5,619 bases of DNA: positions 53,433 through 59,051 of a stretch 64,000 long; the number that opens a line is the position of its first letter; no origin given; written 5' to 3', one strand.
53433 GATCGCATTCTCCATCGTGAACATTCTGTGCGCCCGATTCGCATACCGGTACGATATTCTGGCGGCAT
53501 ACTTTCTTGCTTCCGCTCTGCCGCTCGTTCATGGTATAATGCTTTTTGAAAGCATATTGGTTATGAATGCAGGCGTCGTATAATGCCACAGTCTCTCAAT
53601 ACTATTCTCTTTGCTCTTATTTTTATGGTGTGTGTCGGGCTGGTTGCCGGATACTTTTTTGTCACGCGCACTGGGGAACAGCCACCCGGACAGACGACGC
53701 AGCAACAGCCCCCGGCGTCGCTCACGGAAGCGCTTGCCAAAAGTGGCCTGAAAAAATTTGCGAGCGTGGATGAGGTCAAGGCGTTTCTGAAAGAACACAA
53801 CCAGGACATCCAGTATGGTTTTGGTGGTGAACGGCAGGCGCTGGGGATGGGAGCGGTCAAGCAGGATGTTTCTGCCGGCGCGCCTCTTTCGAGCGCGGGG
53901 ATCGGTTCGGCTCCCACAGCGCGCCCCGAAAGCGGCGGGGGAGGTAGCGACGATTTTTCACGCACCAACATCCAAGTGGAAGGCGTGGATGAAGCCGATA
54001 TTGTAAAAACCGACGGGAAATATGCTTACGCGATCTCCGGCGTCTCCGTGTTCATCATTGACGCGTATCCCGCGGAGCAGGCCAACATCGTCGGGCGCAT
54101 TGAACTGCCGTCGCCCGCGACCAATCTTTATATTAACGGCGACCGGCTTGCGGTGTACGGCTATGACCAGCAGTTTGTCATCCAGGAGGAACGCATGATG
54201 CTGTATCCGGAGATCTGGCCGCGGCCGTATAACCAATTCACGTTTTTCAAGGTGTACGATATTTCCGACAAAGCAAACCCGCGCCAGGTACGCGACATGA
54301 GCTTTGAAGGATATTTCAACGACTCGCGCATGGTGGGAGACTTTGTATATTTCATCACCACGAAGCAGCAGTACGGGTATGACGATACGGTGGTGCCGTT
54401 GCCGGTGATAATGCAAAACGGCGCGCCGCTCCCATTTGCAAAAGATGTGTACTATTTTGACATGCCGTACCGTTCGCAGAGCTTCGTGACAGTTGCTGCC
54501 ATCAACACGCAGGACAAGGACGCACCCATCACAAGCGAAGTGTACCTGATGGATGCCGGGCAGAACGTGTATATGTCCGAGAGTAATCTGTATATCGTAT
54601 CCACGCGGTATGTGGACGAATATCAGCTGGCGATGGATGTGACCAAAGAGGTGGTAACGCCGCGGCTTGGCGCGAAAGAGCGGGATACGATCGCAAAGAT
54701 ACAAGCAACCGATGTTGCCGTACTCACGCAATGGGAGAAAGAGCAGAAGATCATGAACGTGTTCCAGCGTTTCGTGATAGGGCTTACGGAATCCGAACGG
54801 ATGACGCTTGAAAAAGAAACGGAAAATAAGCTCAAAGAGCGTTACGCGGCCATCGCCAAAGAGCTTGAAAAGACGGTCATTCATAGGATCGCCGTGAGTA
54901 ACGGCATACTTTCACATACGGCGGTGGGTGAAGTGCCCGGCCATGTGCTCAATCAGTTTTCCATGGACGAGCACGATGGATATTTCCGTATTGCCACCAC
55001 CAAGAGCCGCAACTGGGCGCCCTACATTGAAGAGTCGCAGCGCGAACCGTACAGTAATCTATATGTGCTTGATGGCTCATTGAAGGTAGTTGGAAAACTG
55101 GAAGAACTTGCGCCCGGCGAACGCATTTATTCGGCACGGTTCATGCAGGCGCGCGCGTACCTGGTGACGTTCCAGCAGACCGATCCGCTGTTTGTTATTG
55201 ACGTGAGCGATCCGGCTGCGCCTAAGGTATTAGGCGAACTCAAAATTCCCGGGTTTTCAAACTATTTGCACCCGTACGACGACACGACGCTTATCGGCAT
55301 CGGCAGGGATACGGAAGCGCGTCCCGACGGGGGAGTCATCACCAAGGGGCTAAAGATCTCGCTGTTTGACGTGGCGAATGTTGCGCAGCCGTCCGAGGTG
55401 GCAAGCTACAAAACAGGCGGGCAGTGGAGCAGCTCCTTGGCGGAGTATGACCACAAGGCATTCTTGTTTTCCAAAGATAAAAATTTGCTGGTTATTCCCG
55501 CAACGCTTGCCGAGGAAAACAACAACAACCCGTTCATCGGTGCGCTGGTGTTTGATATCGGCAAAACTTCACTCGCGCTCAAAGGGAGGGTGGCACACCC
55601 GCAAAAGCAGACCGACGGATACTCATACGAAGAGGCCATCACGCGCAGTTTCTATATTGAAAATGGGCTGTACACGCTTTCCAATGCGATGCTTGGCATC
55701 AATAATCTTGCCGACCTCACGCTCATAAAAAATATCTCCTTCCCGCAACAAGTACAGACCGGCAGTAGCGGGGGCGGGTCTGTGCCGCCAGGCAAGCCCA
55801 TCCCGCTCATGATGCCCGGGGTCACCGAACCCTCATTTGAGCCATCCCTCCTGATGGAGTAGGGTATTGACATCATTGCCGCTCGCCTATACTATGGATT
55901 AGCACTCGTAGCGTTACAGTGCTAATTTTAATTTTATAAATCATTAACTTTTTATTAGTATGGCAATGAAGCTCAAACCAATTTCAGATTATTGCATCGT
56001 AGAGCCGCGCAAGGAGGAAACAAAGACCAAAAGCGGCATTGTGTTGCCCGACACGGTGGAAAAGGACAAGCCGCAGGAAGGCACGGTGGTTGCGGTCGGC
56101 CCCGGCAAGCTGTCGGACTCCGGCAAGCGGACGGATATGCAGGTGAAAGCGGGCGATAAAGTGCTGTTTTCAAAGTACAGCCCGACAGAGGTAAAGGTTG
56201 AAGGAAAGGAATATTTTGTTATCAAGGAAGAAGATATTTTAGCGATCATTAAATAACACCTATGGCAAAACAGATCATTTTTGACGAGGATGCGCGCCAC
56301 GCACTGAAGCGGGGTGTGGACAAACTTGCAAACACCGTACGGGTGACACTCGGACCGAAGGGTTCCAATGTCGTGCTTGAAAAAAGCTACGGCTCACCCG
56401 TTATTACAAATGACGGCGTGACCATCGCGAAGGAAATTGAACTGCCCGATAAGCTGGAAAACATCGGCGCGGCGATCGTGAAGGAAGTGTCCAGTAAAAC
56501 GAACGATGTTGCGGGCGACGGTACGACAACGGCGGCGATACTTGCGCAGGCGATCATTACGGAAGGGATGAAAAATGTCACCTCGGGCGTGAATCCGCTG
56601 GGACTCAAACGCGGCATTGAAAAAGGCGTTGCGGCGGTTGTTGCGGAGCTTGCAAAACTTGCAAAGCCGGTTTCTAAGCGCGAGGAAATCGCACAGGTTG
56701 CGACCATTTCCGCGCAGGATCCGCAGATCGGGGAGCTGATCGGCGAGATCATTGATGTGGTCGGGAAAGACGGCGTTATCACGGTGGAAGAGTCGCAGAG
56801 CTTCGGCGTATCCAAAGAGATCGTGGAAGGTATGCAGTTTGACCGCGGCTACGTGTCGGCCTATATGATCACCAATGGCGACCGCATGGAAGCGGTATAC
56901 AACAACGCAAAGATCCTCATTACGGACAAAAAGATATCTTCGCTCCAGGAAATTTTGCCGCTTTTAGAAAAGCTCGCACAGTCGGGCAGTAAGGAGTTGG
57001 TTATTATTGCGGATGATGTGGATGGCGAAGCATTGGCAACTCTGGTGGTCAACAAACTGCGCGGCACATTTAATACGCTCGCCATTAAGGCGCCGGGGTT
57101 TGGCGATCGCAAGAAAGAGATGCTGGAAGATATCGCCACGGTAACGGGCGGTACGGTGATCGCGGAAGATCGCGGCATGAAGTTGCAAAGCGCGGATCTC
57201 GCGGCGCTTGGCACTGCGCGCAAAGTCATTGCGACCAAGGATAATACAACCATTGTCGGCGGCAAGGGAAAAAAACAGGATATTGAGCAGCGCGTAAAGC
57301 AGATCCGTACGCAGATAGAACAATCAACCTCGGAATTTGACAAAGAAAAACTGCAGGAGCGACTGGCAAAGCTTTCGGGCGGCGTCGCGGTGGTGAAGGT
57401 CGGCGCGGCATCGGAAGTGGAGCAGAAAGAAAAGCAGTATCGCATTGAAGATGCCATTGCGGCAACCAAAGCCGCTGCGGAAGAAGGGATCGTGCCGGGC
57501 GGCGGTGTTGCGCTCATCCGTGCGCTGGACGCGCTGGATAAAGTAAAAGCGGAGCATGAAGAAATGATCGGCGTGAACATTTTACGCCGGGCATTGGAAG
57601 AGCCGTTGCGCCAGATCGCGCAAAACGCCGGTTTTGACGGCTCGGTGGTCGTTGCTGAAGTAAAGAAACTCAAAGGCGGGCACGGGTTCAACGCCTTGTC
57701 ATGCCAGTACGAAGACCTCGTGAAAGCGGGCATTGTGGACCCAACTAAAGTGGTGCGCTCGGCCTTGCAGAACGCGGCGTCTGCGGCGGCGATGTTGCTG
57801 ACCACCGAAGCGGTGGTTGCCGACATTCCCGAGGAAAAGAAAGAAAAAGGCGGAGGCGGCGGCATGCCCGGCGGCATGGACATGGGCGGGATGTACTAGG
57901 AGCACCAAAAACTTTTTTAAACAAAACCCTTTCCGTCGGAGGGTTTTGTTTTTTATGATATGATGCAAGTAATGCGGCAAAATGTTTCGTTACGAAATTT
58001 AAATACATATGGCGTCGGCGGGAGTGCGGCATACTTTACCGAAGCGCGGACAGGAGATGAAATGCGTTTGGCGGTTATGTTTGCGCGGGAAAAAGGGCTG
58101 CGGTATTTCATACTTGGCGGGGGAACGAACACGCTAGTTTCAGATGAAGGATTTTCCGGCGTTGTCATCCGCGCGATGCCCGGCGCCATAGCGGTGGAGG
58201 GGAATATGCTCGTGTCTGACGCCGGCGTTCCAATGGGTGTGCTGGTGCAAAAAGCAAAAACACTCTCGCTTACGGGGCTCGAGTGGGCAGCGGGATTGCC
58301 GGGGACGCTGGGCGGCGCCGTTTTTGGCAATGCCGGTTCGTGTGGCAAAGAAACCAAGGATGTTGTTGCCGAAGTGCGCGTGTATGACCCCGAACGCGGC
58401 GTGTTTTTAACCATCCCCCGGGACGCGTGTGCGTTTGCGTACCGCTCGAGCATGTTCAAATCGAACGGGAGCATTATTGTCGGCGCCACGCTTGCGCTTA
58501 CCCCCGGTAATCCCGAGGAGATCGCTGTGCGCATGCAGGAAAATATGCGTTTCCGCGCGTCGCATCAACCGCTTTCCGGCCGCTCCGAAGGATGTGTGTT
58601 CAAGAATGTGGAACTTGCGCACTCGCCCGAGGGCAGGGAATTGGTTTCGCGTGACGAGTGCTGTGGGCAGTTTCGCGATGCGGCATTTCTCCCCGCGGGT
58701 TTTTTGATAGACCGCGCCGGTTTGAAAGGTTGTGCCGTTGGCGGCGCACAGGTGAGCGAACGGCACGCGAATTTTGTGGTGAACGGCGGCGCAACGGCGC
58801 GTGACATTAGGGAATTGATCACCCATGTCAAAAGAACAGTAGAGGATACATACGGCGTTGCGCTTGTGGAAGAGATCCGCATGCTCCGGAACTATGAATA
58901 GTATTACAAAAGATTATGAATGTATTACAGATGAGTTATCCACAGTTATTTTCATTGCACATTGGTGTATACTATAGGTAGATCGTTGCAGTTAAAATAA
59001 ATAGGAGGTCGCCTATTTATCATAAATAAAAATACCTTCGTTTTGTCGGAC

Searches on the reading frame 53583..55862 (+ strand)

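Call 10: search_protein_families(library=pfam, proteins=[window:53583-55862:+], max_evalue=0.001)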
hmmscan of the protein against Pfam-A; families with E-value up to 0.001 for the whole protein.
window:53583-55862:+ (759 aa): 1 family
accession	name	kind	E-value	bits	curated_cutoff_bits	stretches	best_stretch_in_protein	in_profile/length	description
PF09826.15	Beta_propel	-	3.9e-154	514.6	22.4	1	125-711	1-494/495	Beta propeller domain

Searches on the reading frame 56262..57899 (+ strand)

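Call 10: search_protein_families(library=pfam, proteins=[window:56262-57899:+], max_evalue=0.001)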
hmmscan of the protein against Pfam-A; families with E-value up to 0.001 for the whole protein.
window:56262-57899:+ (545 aa): 1 family
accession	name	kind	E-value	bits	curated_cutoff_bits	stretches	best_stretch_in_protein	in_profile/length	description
PF00118.29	Cpn60_TCP1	-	7.8e-72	243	34.3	1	22-521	1-488/490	TCP-1/cpn60 chaperonin family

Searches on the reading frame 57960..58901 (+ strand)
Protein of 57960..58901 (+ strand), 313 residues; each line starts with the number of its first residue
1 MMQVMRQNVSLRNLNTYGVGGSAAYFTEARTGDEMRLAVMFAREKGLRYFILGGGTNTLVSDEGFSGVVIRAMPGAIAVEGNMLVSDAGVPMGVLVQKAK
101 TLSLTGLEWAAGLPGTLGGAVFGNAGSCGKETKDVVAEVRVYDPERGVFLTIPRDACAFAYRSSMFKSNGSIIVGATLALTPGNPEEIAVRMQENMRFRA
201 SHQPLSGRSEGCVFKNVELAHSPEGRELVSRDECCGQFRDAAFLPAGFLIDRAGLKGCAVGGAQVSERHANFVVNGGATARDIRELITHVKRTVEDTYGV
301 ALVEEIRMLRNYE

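Call 10: search_protein_families(library=pfam, proteins=[window:57960-58901:+], max_evalue=0.001)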
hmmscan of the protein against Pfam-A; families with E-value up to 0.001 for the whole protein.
window:57960-58901:+ (313 aa): 2 families
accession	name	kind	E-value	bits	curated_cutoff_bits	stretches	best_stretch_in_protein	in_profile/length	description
PF02873.21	MurB_C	-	6.2e-29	100.5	27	1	187-309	1-99/99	UDP-N-acetylenolpyruvoylglucosamine reductase, C-terminal domain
PF01565.28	FAD_binding_4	-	3.1e-17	63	26.4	1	25-145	3-131/139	FAD binding domain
